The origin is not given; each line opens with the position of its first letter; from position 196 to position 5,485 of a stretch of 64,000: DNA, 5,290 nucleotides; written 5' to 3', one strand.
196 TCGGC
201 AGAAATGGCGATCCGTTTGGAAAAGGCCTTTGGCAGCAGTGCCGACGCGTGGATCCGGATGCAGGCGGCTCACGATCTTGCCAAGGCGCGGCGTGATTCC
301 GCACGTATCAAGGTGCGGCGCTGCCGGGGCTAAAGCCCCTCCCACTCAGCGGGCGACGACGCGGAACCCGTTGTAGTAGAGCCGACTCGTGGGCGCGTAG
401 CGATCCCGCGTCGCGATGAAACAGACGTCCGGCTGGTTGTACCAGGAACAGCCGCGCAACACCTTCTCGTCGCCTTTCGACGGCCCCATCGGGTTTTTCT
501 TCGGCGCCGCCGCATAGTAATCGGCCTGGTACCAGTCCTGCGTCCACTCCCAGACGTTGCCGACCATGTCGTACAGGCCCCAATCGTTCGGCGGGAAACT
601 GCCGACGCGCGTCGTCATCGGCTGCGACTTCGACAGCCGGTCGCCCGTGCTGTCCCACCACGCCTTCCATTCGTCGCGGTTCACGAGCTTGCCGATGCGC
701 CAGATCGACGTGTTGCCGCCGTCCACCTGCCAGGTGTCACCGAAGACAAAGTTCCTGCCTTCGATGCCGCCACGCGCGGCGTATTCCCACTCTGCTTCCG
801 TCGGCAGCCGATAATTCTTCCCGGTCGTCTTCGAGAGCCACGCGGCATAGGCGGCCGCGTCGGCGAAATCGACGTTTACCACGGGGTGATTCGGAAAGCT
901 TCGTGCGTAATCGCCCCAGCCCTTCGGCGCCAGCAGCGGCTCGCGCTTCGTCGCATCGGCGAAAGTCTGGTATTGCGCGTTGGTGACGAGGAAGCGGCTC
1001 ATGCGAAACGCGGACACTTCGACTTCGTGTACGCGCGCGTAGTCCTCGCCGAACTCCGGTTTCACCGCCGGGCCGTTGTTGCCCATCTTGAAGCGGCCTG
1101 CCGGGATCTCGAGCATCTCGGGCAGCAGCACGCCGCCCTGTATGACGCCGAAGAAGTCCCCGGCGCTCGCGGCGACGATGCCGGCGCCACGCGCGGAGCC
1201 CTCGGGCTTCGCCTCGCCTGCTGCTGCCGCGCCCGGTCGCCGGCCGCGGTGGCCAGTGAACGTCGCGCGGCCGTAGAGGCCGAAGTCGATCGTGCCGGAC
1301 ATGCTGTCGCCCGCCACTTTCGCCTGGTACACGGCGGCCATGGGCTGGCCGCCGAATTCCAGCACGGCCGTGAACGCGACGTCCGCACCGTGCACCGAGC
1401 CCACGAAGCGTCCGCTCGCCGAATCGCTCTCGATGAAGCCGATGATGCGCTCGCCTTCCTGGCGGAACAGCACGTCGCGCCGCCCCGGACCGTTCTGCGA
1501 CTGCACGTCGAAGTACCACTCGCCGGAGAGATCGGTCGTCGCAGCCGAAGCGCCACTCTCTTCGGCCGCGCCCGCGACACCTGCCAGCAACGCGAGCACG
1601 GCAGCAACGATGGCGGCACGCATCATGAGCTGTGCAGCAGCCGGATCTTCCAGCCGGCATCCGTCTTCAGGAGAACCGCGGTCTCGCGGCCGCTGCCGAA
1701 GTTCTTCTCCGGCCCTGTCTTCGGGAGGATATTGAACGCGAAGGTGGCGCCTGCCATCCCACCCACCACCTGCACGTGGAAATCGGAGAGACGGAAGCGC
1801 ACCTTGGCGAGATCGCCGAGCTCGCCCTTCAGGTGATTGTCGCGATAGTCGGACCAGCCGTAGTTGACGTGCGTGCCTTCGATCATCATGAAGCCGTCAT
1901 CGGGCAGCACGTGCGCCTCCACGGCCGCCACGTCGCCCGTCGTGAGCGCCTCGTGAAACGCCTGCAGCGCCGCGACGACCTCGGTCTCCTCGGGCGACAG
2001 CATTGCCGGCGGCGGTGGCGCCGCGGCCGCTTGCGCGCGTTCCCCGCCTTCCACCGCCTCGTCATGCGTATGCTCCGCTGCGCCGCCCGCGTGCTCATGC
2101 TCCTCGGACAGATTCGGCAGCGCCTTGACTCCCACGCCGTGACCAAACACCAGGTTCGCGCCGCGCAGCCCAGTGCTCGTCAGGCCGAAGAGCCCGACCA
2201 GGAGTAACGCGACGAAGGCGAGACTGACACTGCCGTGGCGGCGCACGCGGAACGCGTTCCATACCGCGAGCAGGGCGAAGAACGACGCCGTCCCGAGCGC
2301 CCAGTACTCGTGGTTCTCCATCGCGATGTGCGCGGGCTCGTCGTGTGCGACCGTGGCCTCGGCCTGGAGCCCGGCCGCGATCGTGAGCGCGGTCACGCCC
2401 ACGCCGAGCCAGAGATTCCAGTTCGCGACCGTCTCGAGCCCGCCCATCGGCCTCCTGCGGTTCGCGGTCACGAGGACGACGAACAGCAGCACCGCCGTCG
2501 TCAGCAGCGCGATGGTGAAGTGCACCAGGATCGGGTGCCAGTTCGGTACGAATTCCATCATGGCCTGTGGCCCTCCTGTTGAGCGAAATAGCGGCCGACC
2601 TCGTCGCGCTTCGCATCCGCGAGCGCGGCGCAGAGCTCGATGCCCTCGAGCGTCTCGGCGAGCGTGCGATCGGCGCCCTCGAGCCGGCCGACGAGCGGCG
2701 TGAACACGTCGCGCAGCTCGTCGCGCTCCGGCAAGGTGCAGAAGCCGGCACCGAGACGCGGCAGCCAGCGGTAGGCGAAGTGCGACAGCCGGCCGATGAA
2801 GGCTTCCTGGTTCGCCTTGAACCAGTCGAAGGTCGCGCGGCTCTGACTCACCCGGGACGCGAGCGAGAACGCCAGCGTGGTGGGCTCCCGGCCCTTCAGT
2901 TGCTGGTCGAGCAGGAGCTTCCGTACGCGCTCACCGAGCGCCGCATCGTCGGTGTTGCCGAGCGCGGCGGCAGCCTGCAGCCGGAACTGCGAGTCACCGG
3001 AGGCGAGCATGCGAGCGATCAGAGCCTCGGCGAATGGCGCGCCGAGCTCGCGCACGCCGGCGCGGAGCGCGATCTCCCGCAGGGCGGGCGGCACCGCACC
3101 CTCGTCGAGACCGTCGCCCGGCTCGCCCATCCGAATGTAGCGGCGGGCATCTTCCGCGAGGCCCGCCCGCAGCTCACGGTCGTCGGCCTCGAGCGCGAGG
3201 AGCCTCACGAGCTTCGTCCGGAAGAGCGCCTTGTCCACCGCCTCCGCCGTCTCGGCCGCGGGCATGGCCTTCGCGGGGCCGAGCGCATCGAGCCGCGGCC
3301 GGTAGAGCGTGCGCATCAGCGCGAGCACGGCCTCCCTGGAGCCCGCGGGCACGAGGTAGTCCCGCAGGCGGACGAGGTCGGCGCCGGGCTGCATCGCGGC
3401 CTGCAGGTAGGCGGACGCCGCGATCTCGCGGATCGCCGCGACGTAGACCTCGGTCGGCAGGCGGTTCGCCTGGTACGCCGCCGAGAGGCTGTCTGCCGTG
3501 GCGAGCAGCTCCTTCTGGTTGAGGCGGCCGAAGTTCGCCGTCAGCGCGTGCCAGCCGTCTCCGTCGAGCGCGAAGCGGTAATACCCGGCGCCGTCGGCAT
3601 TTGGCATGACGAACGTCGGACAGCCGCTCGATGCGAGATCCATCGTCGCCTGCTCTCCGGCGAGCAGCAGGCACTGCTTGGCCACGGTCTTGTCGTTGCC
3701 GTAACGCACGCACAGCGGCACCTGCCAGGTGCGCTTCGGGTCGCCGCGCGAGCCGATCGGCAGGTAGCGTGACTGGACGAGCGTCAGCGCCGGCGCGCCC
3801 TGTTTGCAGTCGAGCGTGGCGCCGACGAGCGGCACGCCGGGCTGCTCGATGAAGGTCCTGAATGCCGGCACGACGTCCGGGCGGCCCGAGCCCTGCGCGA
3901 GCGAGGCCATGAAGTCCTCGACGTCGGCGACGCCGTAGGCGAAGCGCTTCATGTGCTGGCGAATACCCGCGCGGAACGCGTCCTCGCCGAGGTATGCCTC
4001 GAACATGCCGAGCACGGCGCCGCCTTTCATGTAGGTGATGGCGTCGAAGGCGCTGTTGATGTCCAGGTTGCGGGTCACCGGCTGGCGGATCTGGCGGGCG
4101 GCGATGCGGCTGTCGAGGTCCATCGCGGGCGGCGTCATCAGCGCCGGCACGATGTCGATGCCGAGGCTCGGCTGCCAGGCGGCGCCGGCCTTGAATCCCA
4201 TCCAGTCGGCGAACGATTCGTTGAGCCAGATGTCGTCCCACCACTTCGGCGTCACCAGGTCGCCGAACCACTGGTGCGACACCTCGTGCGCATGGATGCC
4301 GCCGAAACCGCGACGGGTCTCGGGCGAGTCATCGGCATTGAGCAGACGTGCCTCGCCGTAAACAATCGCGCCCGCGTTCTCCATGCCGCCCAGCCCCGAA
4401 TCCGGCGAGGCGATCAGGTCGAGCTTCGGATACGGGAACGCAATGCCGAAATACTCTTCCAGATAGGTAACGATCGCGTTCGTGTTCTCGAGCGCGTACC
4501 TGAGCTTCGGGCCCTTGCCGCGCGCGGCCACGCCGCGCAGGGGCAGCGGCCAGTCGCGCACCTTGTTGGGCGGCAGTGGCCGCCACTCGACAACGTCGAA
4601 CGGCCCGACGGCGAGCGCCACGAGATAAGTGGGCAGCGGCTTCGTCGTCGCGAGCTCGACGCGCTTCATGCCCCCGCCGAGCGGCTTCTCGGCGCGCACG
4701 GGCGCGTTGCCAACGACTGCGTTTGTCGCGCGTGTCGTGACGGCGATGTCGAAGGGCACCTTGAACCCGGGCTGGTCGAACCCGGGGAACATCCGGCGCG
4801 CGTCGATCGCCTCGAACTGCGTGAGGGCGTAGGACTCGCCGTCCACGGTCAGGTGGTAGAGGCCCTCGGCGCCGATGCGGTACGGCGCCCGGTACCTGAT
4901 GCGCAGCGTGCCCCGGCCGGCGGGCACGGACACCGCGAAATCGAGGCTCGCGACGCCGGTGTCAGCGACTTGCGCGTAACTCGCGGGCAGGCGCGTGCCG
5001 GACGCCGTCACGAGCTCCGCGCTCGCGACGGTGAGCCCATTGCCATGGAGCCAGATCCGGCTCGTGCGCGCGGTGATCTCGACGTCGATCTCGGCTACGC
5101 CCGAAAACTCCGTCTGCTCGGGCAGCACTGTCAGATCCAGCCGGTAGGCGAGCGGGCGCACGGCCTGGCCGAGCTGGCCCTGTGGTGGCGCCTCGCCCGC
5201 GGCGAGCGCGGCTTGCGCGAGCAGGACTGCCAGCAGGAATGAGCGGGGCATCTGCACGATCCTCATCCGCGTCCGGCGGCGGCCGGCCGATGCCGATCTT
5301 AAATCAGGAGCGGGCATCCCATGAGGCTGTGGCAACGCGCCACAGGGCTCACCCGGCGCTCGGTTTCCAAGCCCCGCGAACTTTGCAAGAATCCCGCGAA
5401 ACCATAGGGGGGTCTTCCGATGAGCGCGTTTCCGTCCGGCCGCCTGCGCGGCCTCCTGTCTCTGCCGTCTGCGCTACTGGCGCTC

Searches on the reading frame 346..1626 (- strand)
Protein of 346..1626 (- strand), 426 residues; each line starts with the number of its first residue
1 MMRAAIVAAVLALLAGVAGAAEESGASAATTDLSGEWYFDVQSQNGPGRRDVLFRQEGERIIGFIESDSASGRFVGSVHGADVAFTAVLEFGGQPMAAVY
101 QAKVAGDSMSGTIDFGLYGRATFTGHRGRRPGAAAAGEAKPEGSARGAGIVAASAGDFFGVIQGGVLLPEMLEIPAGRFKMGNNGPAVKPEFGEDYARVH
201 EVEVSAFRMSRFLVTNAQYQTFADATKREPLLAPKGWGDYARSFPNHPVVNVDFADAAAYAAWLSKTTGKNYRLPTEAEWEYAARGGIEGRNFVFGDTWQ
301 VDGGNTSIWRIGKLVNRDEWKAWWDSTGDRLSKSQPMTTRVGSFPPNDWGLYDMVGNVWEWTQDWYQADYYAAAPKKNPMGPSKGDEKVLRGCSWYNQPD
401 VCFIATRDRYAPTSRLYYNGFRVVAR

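Call 16: search_protein_families(library=pfam, proteins=[window:346-1626:-], max_evalue=0.001)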
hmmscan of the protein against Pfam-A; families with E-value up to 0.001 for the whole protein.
window:346-1626:- (426 aa): 1 family
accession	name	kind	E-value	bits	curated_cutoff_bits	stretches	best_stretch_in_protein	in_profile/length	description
PF03781.23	FGE-sulfatase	-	6.1e-61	206.7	23.3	1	168-424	2-254/255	Sulfatase-modifying factor enzyme 1-like domain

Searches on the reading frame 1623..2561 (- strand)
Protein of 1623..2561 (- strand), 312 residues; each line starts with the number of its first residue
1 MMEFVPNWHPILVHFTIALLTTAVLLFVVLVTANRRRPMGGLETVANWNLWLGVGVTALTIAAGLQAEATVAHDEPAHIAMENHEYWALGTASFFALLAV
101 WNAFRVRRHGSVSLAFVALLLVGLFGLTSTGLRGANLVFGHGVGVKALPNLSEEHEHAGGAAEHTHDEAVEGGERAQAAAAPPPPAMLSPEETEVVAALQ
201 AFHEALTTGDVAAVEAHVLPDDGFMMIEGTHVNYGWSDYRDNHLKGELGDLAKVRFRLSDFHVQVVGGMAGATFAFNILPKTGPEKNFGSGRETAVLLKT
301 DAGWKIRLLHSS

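Call 16: search_protein_families(library=pfam, proteins=[window:1623-2561:-], max_evalue=0.001)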
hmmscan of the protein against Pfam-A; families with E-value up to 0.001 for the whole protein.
window:1623-2561:- (312 aa): 3 families
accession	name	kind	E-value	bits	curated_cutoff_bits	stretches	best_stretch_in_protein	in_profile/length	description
PF09990.14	DUF2231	-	1.9e-12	47.9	26.4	1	9-146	5-138/139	Predicted membrane protein (DUF2231)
PF13474.12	SnoaL_3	-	7e-11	43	22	1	195-312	1-117/121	SnoaL-like domain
PF14534.12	DUF4440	-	1.6e-06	29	25.2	1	196-306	2-107/107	Domain of unknown function (DUF4440)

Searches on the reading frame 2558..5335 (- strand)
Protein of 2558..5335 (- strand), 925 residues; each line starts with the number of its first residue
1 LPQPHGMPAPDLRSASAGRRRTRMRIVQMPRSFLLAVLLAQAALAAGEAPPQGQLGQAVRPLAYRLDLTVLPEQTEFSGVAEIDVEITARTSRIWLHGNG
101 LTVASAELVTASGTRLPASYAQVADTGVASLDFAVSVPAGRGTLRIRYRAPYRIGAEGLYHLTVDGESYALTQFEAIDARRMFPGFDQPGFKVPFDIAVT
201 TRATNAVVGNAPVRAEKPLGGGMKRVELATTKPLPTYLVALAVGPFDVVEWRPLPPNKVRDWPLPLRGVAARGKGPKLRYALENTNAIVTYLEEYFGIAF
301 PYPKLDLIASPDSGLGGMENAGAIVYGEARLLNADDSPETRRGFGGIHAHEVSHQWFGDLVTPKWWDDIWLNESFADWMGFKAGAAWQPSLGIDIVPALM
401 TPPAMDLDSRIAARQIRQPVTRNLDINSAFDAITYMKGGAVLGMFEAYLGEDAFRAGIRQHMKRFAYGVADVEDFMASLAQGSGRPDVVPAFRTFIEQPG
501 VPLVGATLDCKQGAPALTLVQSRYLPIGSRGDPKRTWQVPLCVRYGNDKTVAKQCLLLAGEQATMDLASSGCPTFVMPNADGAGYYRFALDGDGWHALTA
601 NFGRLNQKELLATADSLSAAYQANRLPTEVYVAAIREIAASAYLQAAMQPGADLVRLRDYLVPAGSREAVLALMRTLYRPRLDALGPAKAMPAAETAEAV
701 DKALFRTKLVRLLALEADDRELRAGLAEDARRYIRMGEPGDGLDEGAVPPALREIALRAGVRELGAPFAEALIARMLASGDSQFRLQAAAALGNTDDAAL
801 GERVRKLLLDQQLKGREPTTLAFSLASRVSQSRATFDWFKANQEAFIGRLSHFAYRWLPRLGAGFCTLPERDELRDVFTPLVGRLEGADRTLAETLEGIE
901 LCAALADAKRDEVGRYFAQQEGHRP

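Call 16: search_protein_families(library=pfam, proteins=[window:2558-5335:-], max_evalue=0.001)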
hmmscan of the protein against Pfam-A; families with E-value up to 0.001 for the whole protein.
window:2558-5335:- (925 aa): 3 families
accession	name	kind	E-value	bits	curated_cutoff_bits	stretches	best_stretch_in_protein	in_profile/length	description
PF01433.26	Peptidase_M1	-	9.8e-52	176.1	27.7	1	280-484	1-208/218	Peptidase family M1 domain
PF11838.14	ERAP1_C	-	8.7e-31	107.9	38.2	1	575-900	1-317/318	ERAP1-like C-terminal domain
PF17900.6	Peptidase_M1_N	-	2.6e-29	103.1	25.8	1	61-238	2-186/186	Peptidase M1 N-terminal domain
